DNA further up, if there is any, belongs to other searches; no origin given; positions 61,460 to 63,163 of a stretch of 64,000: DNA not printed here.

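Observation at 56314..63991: Composite thiophilic-metal / thiol-redox island with no classical metalloregulator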

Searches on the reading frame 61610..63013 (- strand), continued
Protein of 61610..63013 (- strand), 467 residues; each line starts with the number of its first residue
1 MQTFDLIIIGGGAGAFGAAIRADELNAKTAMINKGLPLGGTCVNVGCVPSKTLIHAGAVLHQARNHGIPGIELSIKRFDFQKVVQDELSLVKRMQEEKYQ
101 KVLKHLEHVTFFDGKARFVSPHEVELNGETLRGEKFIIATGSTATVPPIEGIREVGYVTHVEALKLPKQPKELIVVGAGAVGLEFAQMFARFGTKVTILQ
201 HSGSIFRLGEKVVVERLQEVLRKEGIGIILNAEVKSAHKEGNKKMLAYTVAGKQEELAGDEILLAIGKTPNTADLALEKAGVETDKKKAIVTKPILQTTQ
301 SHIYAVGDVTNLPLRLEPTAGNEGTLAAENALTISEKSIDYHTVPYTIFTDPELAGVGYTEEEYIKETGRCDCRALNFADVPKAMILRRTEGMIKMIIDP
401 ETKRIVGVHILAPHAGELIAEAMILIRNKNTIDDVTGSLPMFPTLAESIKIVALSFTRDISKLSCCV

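Call 73: search_protein_families(library=ncbifam, proteins=[L001:5118-6578:-, L001:7959-8624:-, L001:4485-4976:+, L001:2122-3057:+, L001:3070-3339:-, L001:1749-1994:-, L001:8689-8991:+], max_evalue=0.001)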
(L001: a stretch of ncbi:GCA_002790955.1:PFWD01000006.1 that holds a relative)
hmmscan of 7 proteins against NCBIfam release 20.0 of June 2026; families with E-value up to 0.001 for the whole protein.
L001:5118-6578:- (486 aa): 93 families (the best 25 are shown)
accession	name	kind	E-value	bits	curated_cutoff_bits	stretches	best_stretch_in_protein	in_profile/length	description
NF004991.0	PRK06370.1-3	subfamily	2e-147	491.8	620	1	5-472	36-503/509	FAD-containing oxidoreductase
TIGR02053.1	MerA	equivalog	4.4e-116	388.6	454.45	1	6-452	2-450/465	mercury(II) reductase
TIGR01350.1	lipoamide_DH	equivalog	1.1e-115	387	408.8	1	5-458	2-457/461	dihydrolipoyl dehydrogenase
NF004947.0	PRK06292.2-5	equivalog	3.9e-113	378.8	592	1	4-453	3-456/474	dihydrolipoyl dehydrogenase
NF004992.0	PRK06370.1-4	equivalog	4.8e-101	338.5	629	1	4-445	4-445/459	FAD-containing oxidoreductase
NF004946.0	PRK06292.2-4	subfamily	9.2e-95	318.2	634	1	4-458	3-473/487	dihydrolipoyl dehydrogenase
NF004776.0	PRK06116.1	equivalog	4.2e-90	302.9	480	1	1-445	1-443/450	glutathione-disulfide reductase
NF004945.0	PRK06292.2-3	equivalog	2.4e-86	290.5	494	1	5-447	4-444/457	dihydrolipoyl dehydrogenase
NF005884.0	PRK07846.1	equivalog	3.4e-86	289.7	501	1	4-437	3-432/454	mycothione reductase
NF003585.0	PRK05249.1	equivalog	7.2e-85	285.3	465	1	2-454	4-456/464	Si-specific NAD(P)(+) transhydrogenase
NF004939.0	PRK06292.1-1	equivalog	2.6e-82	277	435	1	3-445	4-448/476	dihydrolipoyl dehydrogenase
NF005883.0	PRK07845.1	equivalog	2.4e-80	270.8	479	1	5-452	3-456/466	NAD(P)H-quinone dehydrogenase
NF004990.0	PRK06370.1-1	equivalog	8.3e-80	268.7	842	1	4-445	4-445/459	FAD-containing oxidoreductase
NF004943.0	PRK06292.2-1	equivalog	8.1e-78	262.2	432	1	4-452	3-452/456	dihydrolipoyl dehydrogenase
TIGR01424.1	gluta_reduc_2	equivalog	1.1e-77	261.5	606.05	1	3-445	1-439/446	glutathione-disulfide reductase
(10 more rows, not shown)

L001:7959-8624:- (221 aa): 0 families

L001:4485-4976:+ (163 aa): 0 families

L001:2122-3057:+ (311 aa): 52 families (the best 25 are shown)
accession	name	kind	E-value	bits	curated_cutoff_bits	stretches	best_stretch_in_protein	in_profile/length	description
TIGR01292.1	TRX_reduct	equivalog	2e-91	305.9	343.45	1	2-301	1-299/300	thioredoxin-disulfide reductase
TIGR03140.1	AhpF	equivalog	3.3e-64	217.3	502.9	1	2-302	213-512/515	alkyl hydroperoxide reductase subunit F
NF007614.0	PRK10262.1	equivalog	4.7e-58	196.8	644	1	5-302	10-314/321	thioredoxin-disulfide reductase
TIGR03143.1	AhpF_homolog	hypoth_equivalog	2e-55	188.4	687.65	1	1-305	4-311/555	putative alkyl hydroperoxide reductase F subunit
TIGR01350.1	lipoamide_DH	equivalog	1.5e-20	73.3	408.8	2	76-301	104-332/461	dihydrolipoyl dehydrogenase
TIGR02053.1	MerA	equivalog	1.9e-20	73.3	454.45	1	79-300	107-330/465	mercury(II) reductase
TIGR04018.1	Bthiol_YpdA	hypoth_equivalog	2.4e-16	59.4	339.9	1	63-279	77-293/316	YpdA family putative bacillithiol disulfide reductase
NF004776.0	PRK06116.1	equivalog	2.6e-15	56.4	480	1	86-280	118-310/450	glutathione-disulfide reductase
NF003585.0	PRK05249.1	equivalog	4.7e-15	55.2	465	1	97-300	135-335/464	Si-specific NAD(P)(+) transhydrogenase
TIGR03385.1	CoA_CoA_reduc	equivalog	2.6e-14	52.9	578.8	1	104-283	107-291/439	CoA-disulfide reductase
NF004945.0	PRK06292.2-3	equivalog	9.8e-14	51.1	494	1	102-300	131-327/457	dihydrolipoyl dehydrogenase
NF009409.0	PRK12770.1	subfamily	2.4e-13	49.9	343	1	133-305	165-353/360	putative glutamate synthase subunit beta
NF004943.0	PRK06292.2-1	equivalog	9.8e-13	47.7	432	1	93-299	123-329/456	dihydrolipoyl dehydrogenase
NF041682.1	ant_diox_AndAa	equivalog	2e-12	46.5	650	1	78-281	81-285/406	anthranilate 1,2-dioxygenase system ferredoxin--NAD(+) reductase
NF040477.1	chlor_oxi_RclA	equivalog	1.9e-11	43.3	740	1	141-280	158-299/441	reactive chlorine resistance oxidoreductase RclA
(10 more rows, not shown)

L001:3070-3339:- (89 aa): 8 families
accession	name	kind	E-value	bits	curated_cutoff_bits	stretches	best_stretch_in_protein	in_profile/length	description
NF041212.1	Uxx_star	subfamily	1.4e-09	38.1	66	1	12-68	3-59/70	Uxx-star family glutaredoxin-like (seleno)protein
NF041211.1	gluta_UXX_star_2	equivalog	1.5e-07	31.3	100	1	12-67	3-58/71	UXX-star (seleno)protein family 2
TIGR02196.1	GlrX_YruB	hypoth_equivalog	1.7e-06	28.4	88.55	1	11-67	3-58/74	glutaredoxin-like protein, YruB-family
TIGR02200.1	GlrX_actino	hypoth_equivalog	5.4e-05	23.5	89.5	1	10-67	2-59/77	mycoredoxin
NF047338.1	gluta_UXX_star_3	exception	0.0002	21.4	97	1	12-67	3-58/70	UXX-star (seleno)protein family 3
TIGR02194.1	GlrX_NrdH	subfamily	0.0004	20.5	85.75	1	12-68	3-57/72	glutaredoxin-like protein NrdH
NF045501.1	HUGP_GUXX-star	exception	0.00042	19.9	325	1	12-69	169-226/236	HUGP/GUXX-star fusion selenoprotein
NF041114.2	gluta_UXX_star_1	equivalog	0.00077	19.7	72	1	16-67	7-58/70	UXX-star selenoprotein family 1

L001:1749-1994:- (81 aa): 17 families
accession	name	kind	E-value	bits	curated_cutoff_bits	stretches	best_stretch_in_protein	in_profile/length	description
TIGR02196.1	GlrX_YruB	hypoth_equivalog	5.2e-16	58.9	88.55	1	3-73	2-66/74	glutaredoxin-like protein, YruB-family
NF041212.1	Uxx_star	subfamily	1e-14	54.5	66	1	4-72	2-65/70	Uxx-star family glutaredoxin-like (seleno)protein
TIGR02200.1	GlrX_actino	hypoth_equivalog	1.7e-12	47.5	89.5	1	3-64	2-63/77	mycoredoxin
TIGR02181.1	GRX_bact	equivalog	3.4e-12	46.4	90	1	3-76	1-69/80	glutaredoxin 3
NF041211.1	gluta_UXX_star_2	equivalog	3.5e-10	39.7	100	1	5-72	3-65/71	UXX-star (seleno)protein family 2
NF041114.2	gluta_UXX_star_1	equivalog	2.2e-07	31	72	1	5-71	3-64/70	UXX-star selenoprotein family 1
NF007923.0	PRK10638.1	equivalog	2.8e-07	30.5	129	1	2-77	3-72/83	glutaredoxin 3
NF045501.1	HUGP_GUXX-star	exception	3.8e-07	29.8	325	1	5-74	169-233/236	HUGP/GUXX-star fusion selenoprotein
NF047338.1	gluta_UXX_star_3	exception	5.9e-06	26.3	97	1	4-58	2-56/70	UXX-star (seleno)protein family 3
NF002459.0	PRK01655.1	subfamily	7.9e-06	25.9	123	1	3-48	2-50/132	transcriptional regulator Spx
TIGR02194.1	GlrX_NrdH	subfamily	8.1e-06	26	85.75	1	3-60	1-56/72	glutaredoxin-like protein NrdH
TIGR02187.2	PDO_seleno_TRX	equivalog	4.4e-05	22.9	185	1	2-61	131-190/209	protein disulfide oxidoreductase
TIGR00411.1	redox_disulf_1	equivalog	0.00012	22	92.75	1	2-59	2-60/82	MJ0307 family thioredoxin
NF009210.0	PRK12559.1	equivalog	0.00019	21.5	159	1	5-37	4-36/131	transcriptional regulator SpxA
TIGR01617.1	arsC_related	subfamily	0.0002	21.6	75.05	1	3-45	1-43/117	Spx/MgsR family RNA polymerase-binding regulatory protein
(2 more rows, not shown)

L001:8689-8991:+ (100 aa): 11 families
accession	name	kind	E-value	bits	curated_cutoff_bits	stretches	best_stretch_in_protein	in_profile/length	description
NF033788.1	HTH_metalloreg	subfamily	3.3e-21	74.9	55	1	8-80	3-76/77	metalloregulator ArsR/SmtB family transcription factor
NF033789.1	repress_SdpR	subfamily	1.6e-13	50.3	100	1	10-84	2-76/79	autorepressor SdpR family transcription factor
NF041413.1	ArsR_Rv2640c_fam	equivalog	3.6e-10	40.3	155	1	10-86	36-115/118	Rv2640c family ArsR-like transcriptional regulator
NF040642.1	sulf_sens_BigR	equivalog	1.9e-09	37.5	155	1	8-80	12-84/95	sulfite-sensing transcriptional repressor BigR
NF045707.1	Dbac_1936_reg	equivalog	2.5e-08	33.8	115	1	8-84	9-85/99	ArsR/SmtB-type metalloregulator TsoR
NF053755.1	MsvR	equivalog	3.7e-08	33.4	220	1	8-94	5-96/236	transcriptional factor MsvR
NF052532.1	TransRegPagRBaca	equivalog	2.6e-07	30.7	170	1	7-85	18-96/99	transcriptional repressor PagR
NF047906.1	CdPbTransRegCmtR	equivalog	3.9e-07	29.9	150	1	10-77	15-82/104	Cd(II)/Pb(II)-sensing metalloregulatory transcriptional regulator CmtR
NF053602.1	Phr_regulator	exception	1.9e-06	27.6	320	1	8-66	4-62/191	heat shock transcription regulator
TIGR01884.1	cas_HTH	subfamily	0.0005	19.5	60.2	1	20-74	146-200/202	CRISPR-associated CARF protein Csa3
NF040939.2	trans_reg_lrs14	equivalog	0.00064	19.7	90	0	22-63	29-70/103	Lrs14 family HTH-type transcriptional regulator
